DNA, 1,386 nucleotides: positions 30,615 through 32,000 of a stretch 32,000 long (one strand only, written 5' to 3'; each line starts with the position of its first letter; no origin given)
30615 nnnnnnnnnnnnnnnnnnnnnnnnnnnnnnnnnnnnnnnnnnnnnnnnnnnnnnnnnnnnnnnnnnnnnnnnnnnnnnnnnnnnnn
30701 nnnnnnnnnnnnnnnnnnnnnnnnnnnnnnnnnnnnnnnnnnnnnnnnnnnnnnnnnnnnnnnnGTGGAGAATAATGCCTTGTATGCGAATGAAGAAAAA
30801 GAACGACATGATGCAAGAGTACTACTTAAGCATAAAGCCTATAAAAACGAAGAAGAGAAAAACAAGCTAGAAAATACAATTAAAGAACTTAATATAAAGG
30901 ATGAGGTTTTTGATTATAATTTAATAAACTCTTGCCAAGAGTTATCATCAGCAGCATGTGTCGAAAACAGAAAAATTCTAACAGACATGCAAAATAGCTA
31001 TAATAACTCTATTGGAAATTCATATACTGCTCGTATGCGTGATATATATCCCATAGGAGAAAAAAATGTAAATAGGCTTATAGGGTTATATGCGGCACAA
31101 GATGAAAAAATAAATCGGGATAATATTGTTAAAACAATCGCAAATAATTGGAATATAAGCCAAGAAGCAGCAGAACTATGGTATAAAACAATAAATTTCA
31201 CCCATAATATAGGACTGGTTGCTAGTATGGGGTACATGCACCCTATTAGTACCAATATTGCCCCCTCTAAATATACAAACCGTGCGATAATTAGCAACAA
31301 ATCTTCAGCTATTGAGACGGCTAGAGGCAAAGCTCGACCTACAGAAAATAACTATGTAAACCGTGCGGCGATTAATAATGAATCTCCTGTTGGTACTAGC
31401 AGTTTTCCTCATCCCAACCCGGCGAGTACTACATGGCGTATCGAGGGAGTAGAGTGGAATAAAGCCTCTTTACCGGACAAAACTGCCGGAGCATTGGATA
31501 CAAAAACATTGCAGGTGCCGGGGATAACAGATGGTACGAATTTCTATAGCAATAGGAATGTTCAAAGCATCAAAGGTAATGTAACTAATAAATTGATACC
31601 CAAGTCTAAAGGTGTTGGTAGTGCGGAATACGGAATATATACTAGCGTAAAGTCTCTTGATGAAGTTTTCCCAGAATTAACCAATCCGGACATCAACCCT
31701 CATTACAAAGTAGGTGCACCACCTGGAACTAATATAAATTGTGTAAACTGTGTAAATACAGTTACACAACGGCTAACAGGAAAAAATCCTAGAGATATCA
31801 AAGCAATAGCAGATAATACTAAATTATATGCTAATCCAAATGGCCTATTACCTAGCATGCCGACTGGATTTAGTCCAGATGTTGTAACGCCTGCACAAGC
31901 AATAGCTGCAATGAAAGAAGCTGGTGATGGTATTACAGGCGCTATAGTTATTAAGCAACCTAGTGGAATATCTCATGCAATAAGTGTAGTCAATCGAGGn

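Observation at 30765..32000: Compositionally foreign CdiA-CT of at least 408 aa with an unassigned N-terminal part and a probable papain-fold Cys/His toxin at the tip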

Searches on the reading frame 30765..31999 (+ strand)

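Call 5: search_protein_families(library=pfam, proteins=[window:30765-31999:+], max_evalue=1)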
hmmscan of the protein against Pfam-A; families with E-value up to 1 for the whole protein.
window:30765-31999:+ (411 aa): 3 families
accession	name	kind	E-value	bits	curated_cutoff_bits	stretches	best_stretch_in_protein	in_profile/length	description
PF21726.2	DUF6862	-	5e-07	30.1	24.1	1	22-81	10-67/67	Family of unknown function (DUF6862)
PF15644.12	Gln_amidase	-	0.012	17.1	24.1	1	324-410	1-100/114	Papain fold toxin 1, glutamine deamidase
PF04763.17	DUF562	-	0.046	13.6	25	1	9-75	11-73/146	Protein of unknown function (DUF562)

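Call 6: search_protein_families(library=ncbifam, proteins=[window:30765-31999:+], max_evalue=1)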
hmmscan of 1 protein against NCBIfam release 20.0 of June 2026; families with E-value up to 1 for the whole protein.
window:30765-31999:+ (411 aa): 0 families

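Call 7: find_homologous_proteins(query=window:30765-31999:+, max_evalue=0.001)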
Query window:30765-31999:+ (411 aa): 1 proteins with E <= 0.001 among 3475 candidates.
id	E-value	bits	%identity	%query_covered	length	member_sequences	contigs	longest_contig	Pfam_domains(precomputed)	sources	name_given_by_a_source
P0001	1.9e-28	118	65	24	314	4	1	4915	-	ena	-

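Call 11: find_encoding_contigs(protein=P0001, flank=10000)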
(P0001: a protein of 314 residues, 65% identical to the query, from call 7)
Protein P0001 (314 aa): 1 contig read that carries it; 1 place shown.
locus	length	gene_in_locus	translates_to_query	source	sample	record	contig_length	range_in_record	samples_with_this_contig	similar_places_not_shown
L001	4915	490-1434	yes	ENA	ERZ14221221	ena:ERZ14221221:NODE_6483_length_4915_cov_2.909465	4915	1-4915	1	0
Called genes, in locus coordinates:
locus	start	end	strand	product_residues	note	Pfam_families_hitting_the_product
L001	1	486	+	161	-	?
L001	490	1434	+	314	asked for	-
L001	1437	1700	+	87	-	-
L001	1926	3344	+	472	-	PF07591:PT-HINT, PF13930:Endonuclea_NS_2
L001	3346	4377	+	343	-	PF04634:YezG-like (faint)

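Call 20: search_protein_representatives(protein=window:31008-31999:+)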
Query: 330 residues. Proteins with E-value up to 0.001 (for the whole library): 67; up to 1e-10: 43; up to 1e-30: 0. The best 67 are listed.
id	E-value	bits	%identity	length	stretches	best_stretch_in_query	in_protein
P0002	3.3e-24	102.2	50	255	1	200-330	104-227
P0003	6.6e-24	101.2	53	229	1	203-330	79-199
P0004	9.2e-24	100.7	45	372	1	185-330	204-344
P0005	3.6e-23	98.8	74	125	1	252-330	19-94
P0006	5.6e-23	98.1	43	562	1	189-330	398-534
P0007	6.6e-23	97.9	48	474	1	189-330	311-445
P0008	7.0e-23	97.8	49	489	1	198-330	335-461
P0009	7.6e-23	97.7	50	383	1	203-330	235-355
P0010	1.0e-22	97.3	49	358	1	198-330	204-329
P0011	2.0e-22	96.3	48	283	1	199-330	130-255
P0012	4.0e-22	95.3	45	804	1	200-329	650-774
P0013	6.1e-22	94.7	45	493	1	202-330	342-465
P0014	7.9e-22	94.3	48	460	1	202-330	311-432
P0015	1.3e-21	93.7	50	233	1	202-330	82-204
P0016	1.5e-21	93.4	50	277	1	198-330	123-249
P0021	1.4e-20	90.3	46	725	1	198-330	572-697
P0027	1.0e-19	87.4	47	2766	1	203-330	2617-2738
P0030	1.4e-18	83.6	50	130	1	159-297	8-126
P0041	1.2e-14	70.8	42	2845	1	188-330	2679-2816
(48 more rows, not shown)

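Call 32: search_protein_families(library=pfam, proteins=[P0001, P0005, P0030, P0021, P0027, P0041, L001:1-486:+, L001:1437-1700:+], max_evalue=0.1)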
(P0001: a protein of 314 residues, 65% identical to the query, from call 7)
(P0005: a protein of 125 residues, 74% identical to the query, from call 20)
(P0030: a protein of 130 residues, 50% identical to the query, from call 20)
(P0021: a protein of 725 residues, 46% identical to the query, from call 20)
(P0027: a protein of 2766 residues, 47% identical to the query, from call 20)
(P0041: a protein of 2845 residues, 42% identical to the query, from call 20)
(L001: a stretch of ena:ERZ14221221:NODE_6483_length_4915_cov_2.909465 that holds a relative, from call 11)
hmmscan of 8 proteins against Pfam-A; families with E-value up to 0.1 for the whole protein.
P0001 (314 aa): 1 family
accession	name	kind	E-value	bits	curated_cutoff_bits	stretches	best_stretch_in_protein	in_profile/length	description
PF03412.21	Peptidase_C39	-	2.8e-05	24.4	22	1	189-309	8-124/133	Peptidase C39 family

P0005 (125 aa): 1 family
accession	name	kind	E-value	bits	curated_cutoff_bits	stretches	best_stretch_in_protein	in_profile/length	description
PF15644.12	Gln_amidase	-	2.5e-09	38.7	24.1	1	24-106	50-113/114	Papain fold toxin 1, glutamine deamidase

P0030 (130 aa): 1 family
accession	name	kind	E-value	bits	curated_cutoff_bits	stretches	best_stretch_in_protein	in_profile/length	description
PF15644.12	Gln_amidase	-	0.034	15.7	24.1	1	75-109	1-32/114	Papain fold toxin 1, glutamine deamidase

P0021 (725 aa): 2 families
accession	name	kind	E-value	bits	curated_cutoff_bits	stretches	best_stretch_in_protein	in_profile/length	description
PF04829.18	PT-VENN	-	4.6e-11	43.1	20.3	1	239-288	2-51/52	Pre-toxin domain with VENN motif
PF15644.12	Gln_amidase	-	3.9e-06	28.4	24.1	1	615-708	1-112/114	Papain fold toxin 1, glutamine deamidase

P0027 (2766 aa): 3 families
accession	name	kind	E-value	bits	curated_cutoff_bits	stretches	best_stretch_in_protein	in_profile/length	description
PF05860.19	TPS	-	3.6e-52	178.2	33.5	1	37-298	3-251/252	TPS secretion domain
PF13332.12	Fil_haemagg_2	-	1.1e-51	175.8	22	5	1813-1980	1-169/170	Hemagglutinin repeat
PF15644.12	Gln_amidase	-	1.3e-05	26.7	24.1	1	2655-2749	1-112/114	Papain fold toxin 1, glutamine deamidase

P0041 (2845 aa): 5 families
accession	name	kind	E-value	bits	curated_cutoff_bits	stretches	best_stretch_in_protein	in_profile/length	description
PF05860.19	TPS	-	4.5e-48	164.8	33.5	1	78-330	11-251/252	TPS secretion domain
PF21726.2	DUF6862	-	3.7e-15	56.1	24.1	1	2555-2619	1-65/67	Family of unknown function (DUF6862)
PF13332.12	Fil_haemagg_2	-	5.5e-11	43.3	22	2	2032-2171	6-167/170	Hemagglutinin repeat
PF13018.11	ESPR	-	3.3e-09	37.5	25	1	1-47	1-47/50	Extended Signal Peptide of Type V secretion system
PF15644.12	Gln_amidase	-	8.1e-08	33.8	24.1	1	2732-2828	1-113/114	Papain fold toxin 1, glutamine deamidase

L001:1-486:+ (161 aa): 1 family
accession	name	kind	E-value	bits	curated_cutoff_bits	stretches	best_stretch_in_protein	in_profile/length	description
PF04829.18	PT-VENN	-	3e-09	37.3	20.3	1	7-55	2-51/52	Pre-toxin domain with VENN motif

L001:1437-1700:+ (87 aa): 0 families

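Call 41: find_encoding_contigs(protein=P0005, flank=5000, max_places=3)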
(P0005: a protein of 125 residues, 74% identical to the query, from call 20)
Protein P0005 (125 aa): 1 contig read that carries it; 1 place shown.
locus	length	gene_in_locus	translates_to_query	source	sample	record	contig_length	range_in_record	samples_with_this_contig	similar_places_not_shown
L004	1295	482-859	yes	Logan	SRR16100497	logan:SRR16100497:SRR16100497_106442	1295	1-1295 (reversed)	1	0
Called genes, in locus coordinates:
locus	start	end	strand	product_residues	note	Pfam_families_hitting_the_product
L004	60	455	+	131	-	PF24172:CdiI_ImmP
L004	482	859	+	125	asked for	PF15644:Gln_amidase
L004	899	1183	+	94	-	-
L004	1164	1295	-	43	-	?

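Call 47: search_protein_families(library=pfam, proteins=[L004:899-1180:+, L004:60-452:+], max_evalue=1)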
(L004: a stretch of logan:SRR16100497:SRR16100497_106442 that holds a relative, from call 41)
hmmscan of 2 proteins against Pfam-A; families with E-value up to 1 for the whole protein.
L004:899-1180:+ (94 aa): 0 families

L004:60-452:+ (131 aa): 2 families
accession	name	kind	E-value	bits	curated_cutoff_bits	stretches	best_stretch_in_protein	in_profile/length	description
PF24172.1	CdiI_ImmP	-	3e-25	89.4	33.2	1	3-113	2-114/129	CdiI immunity protein EcoliA0-like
PF17564.7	DUF5470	-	0.17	12.6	25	1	24-65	7-48/73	Family of unknown function (DUF5470)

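Call 49: find_related_loci(query=window:30765-31999:+, collection=metagenome_contigs, flank=6000)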
Query window:30765-31999:+ (411 aa) in metagenome_contigs; peptide patterns used: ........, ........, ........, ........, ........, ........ (x = any residue, [..] = any of these).
198 stretches matched a pattern; 2 encode a relative of the query (tblastn E <= 1e-3); 2 distinct loci.
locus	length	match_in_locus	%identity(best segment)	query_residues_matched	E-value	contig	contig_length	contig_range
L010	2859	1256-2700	95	195-411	4e-144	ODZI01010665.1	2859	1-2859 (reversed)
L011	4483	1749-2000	65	163-255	5e-30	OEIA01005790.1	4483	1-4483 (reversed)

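Call 59: search_protein_families(library=pfam, proteins=[L010:2007-2330:+, L011:2548-2970:+], max_evalue=0.1)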
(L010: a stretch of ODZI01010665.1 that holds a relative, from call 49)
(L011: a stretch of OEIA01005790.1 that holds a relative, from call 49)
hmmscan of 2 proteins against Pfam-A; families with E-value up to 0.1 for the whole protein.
L010:2007-2330:+ (108 aa): 0 families

L011:2548-2970:+ (141 aa): 1 family
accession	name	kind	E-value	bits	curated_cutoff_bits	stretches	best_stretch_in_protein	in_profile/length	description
PF18624.6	CdiI_4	-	5.6e-28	97.8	25.9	1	32-135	1-103/103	CDI immunity protein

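Call 63: predict_structure(alignment_id=A4)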
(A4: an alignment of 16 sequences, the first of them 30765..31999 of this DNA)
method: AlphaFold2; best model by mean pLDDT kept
length: 411 residues; sequences in the alignment: 16
mean_pLDDT: 51.8   pTM: 0.35
mean pLDDT of the five models: 51.8, 50.0, 49.7, 48.0, 47.2
residues with pLDDT >= 90: 0; 70-90: 122; 50-70: 78; < 50: 211
segments of 3 or more residues with pLDDT < 50: 1-3, 46-62, 78-116, 145-289
pLDDT, mean of each block of 10 residues (from residue 1): 55 68 68 76 53 37 49 48 33 35 42 54 79 77 52 25 25 24 30 30 33 30 29 33 25 29 31 30 44 69 73 63 69 82 76 68 66 73 83 76 78 76
secondary structure, 60 per line:
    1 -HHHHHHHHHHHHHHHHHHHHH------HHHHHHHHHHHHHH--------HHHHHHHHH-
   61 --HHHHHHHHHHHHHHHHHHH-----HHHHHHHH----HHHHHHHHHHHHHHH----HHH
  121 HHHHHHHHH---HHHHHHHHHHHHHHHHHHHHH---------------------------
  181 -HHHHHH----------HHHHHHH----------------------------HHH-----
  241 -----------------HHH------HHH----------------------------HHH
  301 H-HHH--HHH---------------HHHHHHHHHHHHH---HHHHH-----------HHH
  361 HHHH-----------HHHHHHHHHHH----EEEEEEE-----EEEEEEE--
elements in order: H2-22 H29-42 H51-59 H63-81 H87-94 H99-113 H118-129 H133-153 H182-187 H198-204 H298-301 H326-338 H342-346 H358-364 H376-386 E391-397 E403-409

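Call 85: fold_search(model_id=the predicted structure, library=pdb)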
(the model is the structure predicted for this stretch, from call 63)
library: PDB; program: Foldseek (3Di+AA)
matches with E <= 10: 263; with E <= 0.001: 0
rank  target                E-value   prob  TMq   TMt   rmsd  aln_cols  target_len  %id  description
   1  6z9u_C                8.0e-01  0.20  0.08  0.26   4.7        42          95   24  Crystal structure of a TSEN15-34 heterodimer. (released 2021-06-30)
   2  3g75_A                8.0e-01  0.15  0.08  0.15   4.1        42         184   12  Crystal structure of Staphylococcus aureus Gyrase B co-complexed with 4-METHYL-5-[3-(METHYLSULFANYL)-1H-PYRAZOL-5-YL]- (released 2010-02-09)
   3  3rhi_D                1.2e+00  0.91  0.09  0.43   1.2        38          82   29  DNA-binding protein HU from Bacillus anthracis (released 2011-04-20)
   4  8hmy_D                1.2e+00  0.18  0.08  0.21   4.9        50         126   10  Cryo-EM structure of the human pre-catalytic TSEN/pre-tRNA complex (released 2023-04-19)
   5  6tck_A                1.3e+00  0.11  0.07  0.14   7.6        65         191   15  Crystal structure of the ATP binding domain of S. aureus GyrB complexed with ULD-2 (released 2020-09-23)
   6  4uro_C                1.4e+00  0.12  0.08  0.15   4.1        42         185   12  Crystal Structure of Staph GyraseB 24kDa in complex with Novobiocin (released 2014-07-30)
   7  7zrz_AP1              1.5e+00  0.14  0.08  0.15   5.3        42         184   19  Structure of the human tRNA splicing endonuclease defines substrate recognition (released 2023-05-17)
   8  1cqt_A                1.6e+00  0.14  0.10  0.23  10.2        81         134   14  CRYSTAL STRUCTURE OF A TERNARY COMPLEX CONTAINING AN OCA-B PEPTIDE, THE OCT-1 POU DOMAIN, AND AN OCTAMER ELEMENT (released 1999-11-15)
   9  9pfn_A                1.6e+00  0.14  0.10  0.24  13.2        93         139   18  Structure of POU2F3 POU domains bound to coactivator OCA-T2 and DNA (2.8 angstrom resolution) (released 2025-10-01)
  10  5d7d_B                1.6e+00  0.11  0.07  0.14   7.1        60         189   15  Crystal structure of the ATP binding domain of S. aureus GyrB complexed with a ligand (released 2015-11-11)
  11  5d6p_A                1.6e+00  0.11  0.08  0.15   4.1        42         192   12  Crystal structure of the ATP binding domain of S. aureus GyrB complexed with a ligand (released 2015-11-25)
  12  4uro_D                1.7e+00  0.11  0.08  0.15   4.1        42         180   12  Crystal Structure of Staph GyraseB 24kDa in complex with Novobiocin (released 2014-07-30)
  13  5d6p_B                1.7e+00  0.11  0.08  0.15   4.1        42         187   12  Crystal structure of the ATP binding domain of S. aureus GyrB complexed with a ligand (released 2015-11-25)
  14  5ctw_B                1.7e+00  0.09  0.07  0.14   7.2        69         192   16  Crystal structure of the ATP binding domain of S. aureus GyrB complexed with a fragment (released 2016-02-03)
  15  7zrz_DP1              1.8e+00  0.14  0.08  0.25   5.0        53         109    9  Structure of the human tRNA splicing endonuclease defines substrate recognition (released 2023-05-17)
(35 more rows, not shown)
